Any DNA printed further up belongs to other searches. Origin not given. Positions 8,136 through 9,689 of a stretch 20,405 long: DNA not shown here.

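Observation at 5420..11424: Non-canonical flotillin module: repeat array + flotillin + DUF4407-like protein + TM/coiled-coil/TPR protein in a lower-GC island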

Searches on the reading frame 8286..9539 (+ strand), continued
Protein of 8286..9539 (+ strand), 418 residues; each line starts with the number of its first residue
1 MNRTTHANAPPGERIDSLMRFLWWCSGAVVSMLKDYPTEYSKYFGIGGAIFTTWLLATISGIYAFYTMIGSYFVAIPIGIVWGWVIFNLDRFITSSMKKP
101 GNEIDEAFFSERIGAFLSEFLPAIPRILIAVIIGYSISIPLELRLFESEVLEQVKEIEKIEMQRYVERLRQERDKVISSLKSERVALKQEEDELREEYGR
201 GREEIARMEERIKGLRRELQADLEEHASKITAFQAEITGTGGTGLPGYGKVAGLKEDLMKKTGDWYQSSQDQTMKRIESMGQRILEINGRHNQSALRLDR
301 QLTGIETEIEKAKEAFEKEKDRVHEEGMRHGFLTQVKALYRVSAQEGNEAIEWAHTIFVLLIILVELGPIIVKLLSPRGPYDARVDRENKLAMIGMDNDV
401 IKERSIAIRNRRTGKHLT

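Call 57: find_related_loci(query=A5, collection=metagenome_contigs, flank=6000)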
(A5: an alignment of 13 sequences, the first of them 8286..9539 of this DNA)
Query A5 (418 aa) in metagenome_contigs; peptide patterns used: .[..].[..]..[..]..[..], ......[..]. (x = any residue, [..] = any of these).
600 stretches matched a pattern (row limit reached: there are more); 514 encode a relative of the query (tblastn E <= 1e-3); the best 80 are kept; 80 distinct loci.
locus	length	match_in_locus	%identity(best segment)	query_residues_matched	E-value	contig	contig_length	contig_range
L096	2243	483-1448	32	1-391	7e-57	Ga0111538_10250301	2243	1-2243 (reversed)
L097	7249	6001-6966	34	1-391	3e-55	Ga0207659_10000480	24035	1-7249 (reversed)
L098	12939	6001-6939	36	16-391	4e-54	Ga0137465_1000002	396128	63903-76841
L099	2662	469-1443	35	5-391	3e-54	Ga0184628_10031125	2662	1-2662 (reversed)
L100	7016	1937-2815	33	21-382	6e-50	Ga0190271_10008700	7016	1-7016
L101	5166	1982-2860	33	21-382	1e-49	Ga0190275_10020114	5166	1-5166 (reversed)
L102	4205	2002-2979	31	21-409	1e-49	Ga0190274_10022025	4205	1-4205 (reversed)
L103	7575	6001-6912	33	14-386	7e-49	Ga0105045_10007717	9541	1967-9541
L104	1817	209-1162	31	5-382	1e-47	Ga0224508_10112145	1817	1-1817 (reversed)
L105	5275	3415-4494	30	18-387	2e-46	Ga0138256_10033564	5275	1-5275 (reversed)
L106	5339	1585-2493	32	15-386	5e-46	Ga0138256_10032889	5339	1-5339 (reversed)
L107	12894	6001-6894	31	15-382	9e-46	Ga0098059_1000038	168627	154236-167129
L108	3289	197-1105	32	21-387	7e-46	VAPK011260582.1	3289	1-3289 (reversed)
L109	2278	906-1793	32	18-382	5e-46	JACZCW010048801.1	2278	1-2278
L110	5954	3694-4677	31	15-405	2e-45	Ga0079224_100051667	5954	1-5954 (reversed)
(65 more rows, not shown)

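Call 59: find_encoding_contigs(protein=P0006, flank=8000, max_places=2)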
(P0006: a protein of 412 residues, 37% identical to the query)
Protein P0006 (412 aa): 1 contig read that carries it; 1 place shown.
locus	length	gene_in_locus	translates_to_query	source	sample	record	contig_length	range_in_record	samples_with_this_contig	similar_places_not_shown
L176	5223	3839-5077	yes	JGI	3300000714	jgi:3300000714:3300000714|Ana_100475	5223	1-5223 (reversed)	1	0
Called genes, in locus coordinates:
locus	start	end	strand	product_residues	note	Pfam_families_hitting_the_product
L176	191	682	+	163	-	-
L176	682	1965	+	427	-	PF00425:Chorismate_bind, PF01063:Aminotran_4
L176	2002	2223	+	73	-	-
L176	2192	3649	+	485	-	PF14938:SNAP (faint), PF09986:DUF2225 (faint), PF28559:TPR_SusR (faint), PF00515:TPR_1 (faint), PF07719:TPR_2 (faint), PF13424:TPR_12, PF17874:TPR_MalT (weak), PF13424:TPR_12, +9 more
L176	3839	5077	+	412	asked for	PF14362:DUF4407, PF28175:T4SS_LegC2C7 (faint)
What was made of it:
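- P0006, which lies inside the flotillin-linked clade, has a TPR_12 protein upstream instead of a flotillin (call 59).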

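Call 60: find_encoding_contigs(protein=P0016, flank=8000, max_places=2)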
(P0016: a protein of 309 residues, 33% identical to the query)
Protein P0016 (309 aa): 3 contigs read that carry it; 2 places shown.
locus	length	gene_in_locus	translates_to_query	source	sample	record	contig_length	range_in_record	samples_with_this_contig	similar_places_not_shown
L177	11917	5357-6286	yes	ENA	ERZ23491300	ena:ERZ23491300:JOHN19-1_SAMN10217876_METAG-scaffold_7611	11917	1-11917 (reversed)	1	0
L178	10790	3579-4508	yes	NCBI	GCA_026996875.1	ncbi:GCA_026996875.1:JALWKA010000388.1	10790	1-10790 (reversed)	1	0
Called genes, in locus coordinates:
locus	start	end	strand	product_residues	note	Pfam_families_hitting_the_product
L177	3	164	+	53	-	?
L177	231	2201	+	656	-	PF28559:TPR_SusR (faint), PF00515:TPR_1 (faint), PF07719:TPR_2 (faint), PF13181:TPR_8 (faint), PF13424:TPR_12 (weak), PF17874:TPR_MalT (weak), PF13424:TPR_12 (weak), PF07568:HisKA_2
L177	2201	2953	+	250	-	PF00072:Response_reg, PF04397:LytTR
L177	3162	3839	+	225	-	PF25842:NfeD_TM (faint)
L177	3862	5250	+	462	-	PF01145:Band_7, PF15975:Flot (weak)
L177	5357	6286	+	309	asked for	PF14362:DUF4407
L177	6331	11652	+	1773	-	PF13191:AAA_16 (weak)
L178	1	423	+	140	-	?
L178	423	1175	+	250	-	PF00072:Response_reg, PF04397:LytTR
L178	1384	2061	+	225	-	PF25842:NfeD_TM (faint)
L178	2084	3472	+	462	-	PF01145:Band_7, PF15975:Flot (weak)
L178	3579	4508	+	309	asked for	PF14362:DUF4407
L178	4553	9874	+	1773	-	PF13191:AAA_16 (weak)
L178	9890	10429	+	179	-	-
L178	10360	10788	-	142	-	?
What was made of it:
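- The L177 upstream gene carries a precomputed faint NfeD_TM hit (call 60).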

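Call 71: search_solved_structures(query=L005:1936-3969:+, max_evalue=0.001)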
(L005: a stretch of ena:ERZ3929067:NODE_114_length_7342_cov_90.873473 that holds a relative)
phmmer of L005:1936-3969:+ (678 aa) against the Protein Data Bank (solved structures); distinct sequences matched with E-value up to 0.001: 4.
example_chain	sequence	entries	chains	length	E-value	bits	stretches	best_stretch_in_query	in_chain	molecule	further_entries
9bq2_B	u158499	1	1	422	1.3e-10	44.2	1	61-250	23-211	Flotillin-1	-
9l3g_A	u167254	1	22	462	1.5e-10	44.1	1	61-251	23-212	Flotillin-1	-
9bq2_A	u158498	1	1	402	8.5e-09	38.3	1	62-272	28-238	Flotillin-2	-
9l3g_a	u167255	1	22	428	1.4e-08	37.6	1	62-272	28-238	Flotillin-2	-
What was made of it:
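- Closest known: HflK/C-FtsH and other SPFH cage-client assemblies. Same: The flotillin entry 9l3g has 22 chains each of flotillin-1 and -2 (call 71).
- The PDB flotillin entry 9l3g holds 22 chains each of flotillin-1 and flotillin-2 (call 71).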

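Call 72: search_solved_structures(query=A3, max_evalue=1)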
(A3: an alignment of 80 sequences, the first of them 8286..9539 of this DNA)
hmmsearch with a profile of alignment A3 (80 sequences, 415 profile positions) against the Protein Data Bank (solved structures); distinct sequences matched with E-value up to 1: 68 (the best 60 are shown).
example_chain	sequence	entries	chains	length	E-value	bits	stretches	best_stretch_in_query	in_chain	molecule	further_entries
3r2p_A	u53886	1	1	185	0.0092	18.3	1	154-277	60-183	Apolipoprotein A-I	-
2msc_A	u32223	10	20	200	0.022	17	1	154-278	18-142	Apolipoprotein A-I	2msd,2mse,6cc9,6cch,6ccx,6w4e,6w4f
7kjr_C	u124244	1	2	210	0.024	16.9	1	154-278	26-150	Apolipoprotein A-I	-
8eqs_C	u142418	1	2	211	0.025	16.9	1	154-278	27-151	Apolipoprotein A-I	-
6pts_A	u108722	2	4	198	0.029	16.6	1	154-278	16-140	Apolipoprotein A-I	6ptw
3s84_A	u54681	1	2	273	0.03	16.6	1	139-261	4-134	Apolipoprotein A-IV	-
3k2s_A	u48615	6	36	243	0.031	16.5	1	154-278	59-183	Apolipoprotein A-I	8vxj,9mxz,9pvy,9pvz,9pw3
6e2j_A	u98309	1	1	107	0.037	16.3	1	162-262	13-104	Keratin, type II cytoskeletal 1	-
4bwn_A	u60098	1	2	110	0.037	16.3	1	164-249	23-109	NF-KAPPA-B ESSENTIAL MODULATOR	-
6ec0_A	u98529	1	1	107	0.041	16.1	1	159-262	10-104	Keratin 1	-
1av1_A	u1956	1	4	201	0.045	16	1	154-278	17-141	APOLIPOPROTEIN A-I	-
4tql_A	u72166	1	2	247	0.048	15.9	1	185-272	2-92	Three helix bundle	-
4v6m_A0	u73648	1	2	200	0.063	15.5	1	154-278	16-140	Apolipoprotein A-I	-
8fwg_g1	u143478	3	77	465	0.071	15.3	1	166-287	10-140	Major capsid protein, gp9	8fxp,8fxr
7tv4_B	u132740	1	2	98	0.074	15.3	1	166-251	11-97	NF-kappa-B essential modulator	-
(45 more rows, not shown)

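Call 78: search_protein_families(library=pfam, alignment_id=A6, max_evalue=0.00001)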
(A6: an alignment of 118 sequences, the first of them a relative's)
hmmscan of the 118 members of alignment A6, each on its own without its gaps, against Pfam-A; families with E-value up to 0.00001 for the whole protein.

A. member 1, L015:6144-7799:+ (552 aa): 0 families

B. families by the number of members that match (of 118 scanned): 158 families (the first 25 are shown)
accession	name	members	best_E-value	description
PF13472.12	Lipase_GDSL_2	4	5.1e-19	GDSL-like Lipase/Acylhydrolase family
PF05569.17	Peptidase_M56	4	1.2e-15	BlaR1 peptidase M56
PF00657.28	Lipase_GDSL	4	3.5e-08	GDSL-like Lipase/Acylhydrolase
PF04389.22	Peptidase_M28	3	1e-35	Peptidase family M28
PF00515.34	TPR_1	3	5.7e-25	Tetratricopeptide repeat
PF07719.23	TPR_2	3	3.5e-24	Tetratricopeptide repeat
PF13715.12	CarbopepD_reg_2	3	9.9e-20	CarboxypepD_reg-like domain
PF08442.15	ATP-grasp_2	2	1.3e-65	ATP-grasp domain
PF00144.29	Beta-lactamase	2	8.3e-58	Beta-lactamase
PF10988.14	DUF2807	2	1.1e-50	Putative auto-transporter adhesin, head GIN domain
PF01738.24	DLH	2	1.1e-47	Dienelactone hydrolase family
PF16921.10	Tex_YqgF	2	3.8e-46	Tex protein YqgF-like domain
PF07690.21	MFS_1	2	5.1e-43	Major Facilitator Superfamily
PF22706.1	Tex_central_region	2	6.9e-38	Tex central region-like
PF00549.24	Ligase_CoA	2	1.6e-32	CoA-ligase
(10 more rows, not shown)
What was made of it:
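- The broad DUF4407 family consists of stand-alone genes in ordinary contexts (call 78).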

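Call 92: find_related_loci(query=A5, collection=viral_contigs, flank=8000)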
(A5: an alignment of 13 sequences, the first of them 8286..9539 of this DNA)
Query A5 (418 aa) in viral_contigs; peptide patterns used: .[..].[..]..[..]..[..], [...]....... (x = any residue, [..] = any of these).
90 stretches matched a pattern, but none encodes a relative of the query by tblastn (E <= 1e-3).

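Call 95: search_dna_similar(query=window:8286-9539:+, collection=plasmids, mode=protein, max_evalue=0.00001, max_rows=25)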
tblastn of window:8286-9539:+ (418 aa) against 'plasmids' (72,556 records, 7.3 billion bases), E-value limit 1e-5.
Records with a match: 1; places in all: 1; records where one place covers at least 80% of the query: 0.
Best place of each record, by identity: <60% 1.
By first word of the organism name: Rhodococcus 1.
By predicted mobility (MOB-suite, as given by PLSDB): conjugative 1.
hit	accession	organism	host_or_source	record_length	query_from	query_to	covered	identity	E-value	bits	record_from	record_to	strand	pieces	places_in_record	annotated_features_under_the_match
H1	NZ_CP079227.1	Rhodococcus sp. LW-XY12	pure culture,activated sludge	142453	18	173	37%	27.2%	5e-7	60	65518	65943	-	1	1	DUF4407 domain-containing protein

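Call 96: search_protein_families(library=padloc, proteins=[L008:362-1777:+, L177:6331-11649:+, L011:4671-7544:-], max_evalue=0.001)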
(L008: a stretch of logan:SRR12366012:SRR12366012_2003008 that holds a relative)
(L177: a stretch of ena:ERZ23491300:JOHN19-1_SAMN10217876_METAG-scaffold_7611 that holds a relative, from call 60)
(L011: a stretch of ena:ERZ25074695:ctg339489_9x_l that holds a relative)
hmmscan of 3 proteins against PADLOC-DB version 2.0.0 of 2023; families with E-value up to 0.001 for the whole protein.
L008:362-1777:+ (472 aa): 11 families
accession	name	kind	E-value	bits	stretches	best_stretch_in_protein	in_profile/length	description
PDLC02012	SAVED5--SAVED_TIR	-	4.3e-14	50.4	1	4-78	13-90/404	-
PDLC05062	PDC-S66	-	4.8e-12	43.9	1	6-77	150-222/282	-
PDLC02421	Aga_TIR-PNTD1-PNTD2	-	5.9e-10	36.8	1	6-85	5-86/430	Class I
PDLC03957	bSEFIR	-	1e-06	26.8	1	4-67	38-104/412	-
PDLC00436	ThsB1|ThsB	-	1.1e-06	26.3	1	3-87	34-122/183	TIR-like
PDLC00417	ThsB1|ThsB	-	1.2e-06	26.2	1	5-77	167-240/303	TIR-like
PDLC02403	Aga_TIR-PNTD1-PNTD2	-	3.1e-06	24.5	1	6-85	4-85/443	Class I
PDLC00419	ThsB1|ThsB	-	3.3e-06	25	1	6-91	29-118/165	TIR-like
PDLC00423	ThsB1|ThsB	-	1.1e-05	23.2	1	5-81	36-117/190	TIR-like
PDLC00434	ThsB1|ThsB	-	7.7e-05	19.9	1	6-81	140-216/396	TIR-like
PDLC00728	Effector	-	0.00015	18.8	1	6-63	11-72/432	TIR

L177:6331-11649:+ (1773 aa): 0 families

L011:4671-7544:- (958 aa): 0 families

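Call 97: search_protein_families(library=pfam, proteins=[L177:6331-11649:+, L177:3162-3836:+, L010:16183-17061:+], max_evalue=0.01)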
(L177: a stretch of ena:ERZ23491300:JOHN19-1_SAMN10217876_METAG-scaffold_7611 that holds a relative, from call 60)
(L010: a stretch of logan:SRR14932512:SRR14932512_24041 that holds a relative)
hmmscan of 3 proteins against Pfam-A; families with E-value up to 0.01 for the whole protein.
L177:6331-11649:+ (1773 aa): 1 family
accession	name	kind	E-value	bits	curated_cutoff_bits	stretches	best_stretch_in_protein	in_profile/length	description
PF13191.12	AAA_16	-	7.2e-07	30.3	32.6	1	52-103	2-60/167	AAA ATPase domain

L177:3162-3836:+ (225 aa): 0 families

L010:16183-17061:+ (293 aa): 1 family
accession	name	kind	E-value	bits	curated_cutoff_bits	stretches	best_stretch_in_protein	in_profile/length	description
PF00072.30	Response_reg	-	1.6e-27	96.3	30.2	1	6-118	1-111/111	Response regulator receiver domain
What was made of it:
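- L177 has an adjacent 1773-aa AAA_16 protein (calls 60, 97).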

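Call 101: search_protein_families(library=phrogs, proteins=[window:8286-9539:+], max_evalue=0.001)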
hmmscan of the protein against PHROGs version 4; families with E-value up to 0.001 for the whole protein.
window:8286-9539:+ (418 aa): 0 families

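Call 105: search_protein_families(library=padloc, proteins=[L010:1460-2608:+, L010:2630-3520:+, L010:3514-4449:+, L010:4465-5523:+, L010:9148-11562:+, L010:16183-17061:+, L176:2192-3646:+, L011:9739-12663:+], max_evalue=0.001)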
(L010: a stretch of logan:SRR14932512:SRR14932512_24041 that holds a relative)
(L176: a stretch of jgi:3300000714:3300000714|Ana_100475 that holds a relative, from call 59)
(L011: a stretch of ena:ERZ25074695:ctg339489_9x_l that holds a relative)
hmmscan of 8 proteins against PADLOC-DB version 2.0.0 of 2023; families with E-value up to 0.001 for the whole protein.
L010:1460-2608:+ (383 aa): 2 families
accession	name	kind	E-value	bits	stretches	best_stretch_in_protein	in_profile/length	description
PDLC04726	PDC-M60C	-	1.6e-18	64.8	1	67-248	212-400/407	-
PDLC00759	Effector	-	9.5e-13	45.5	1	6-246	240-498/506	PN-superfamily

L010:2630-3520:+ (297 aa): 0 families

L010:3514-4449:+ (312 aa): 0 families

L010:4465-5523:+ (353 aa): 0 families

L010:9148-11562:+ (805 aa): 0 families

L010:16183-17061:+ (293 aa): 3 families
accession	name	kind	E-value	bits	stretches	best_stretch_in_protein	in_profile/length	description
PDLC04055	PD-T4-6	-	1.7e-06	25.1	1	3-126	365-488/496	-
PDLC00405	SduA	-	1.5e-05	22.7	1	4-62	7-65/323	DUF4263 domain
PDLC04725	PDC-M60B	-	4.1e-05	21.5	1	1-61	1-63/158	-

L176:2192-3646:+ (485 aa): 2 families
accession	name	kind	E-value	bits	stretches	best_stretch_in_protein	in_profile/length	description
PDLC01169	TPR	-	5.3e-29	99.3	3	268-362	104-201/252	TPR repeats containing protein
PDLC01171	TPR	-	5.5e-07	26.9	0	205-264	228-284/504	TPR repeats containing protein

L011:9739-12663:+ (975 aa): 0 families
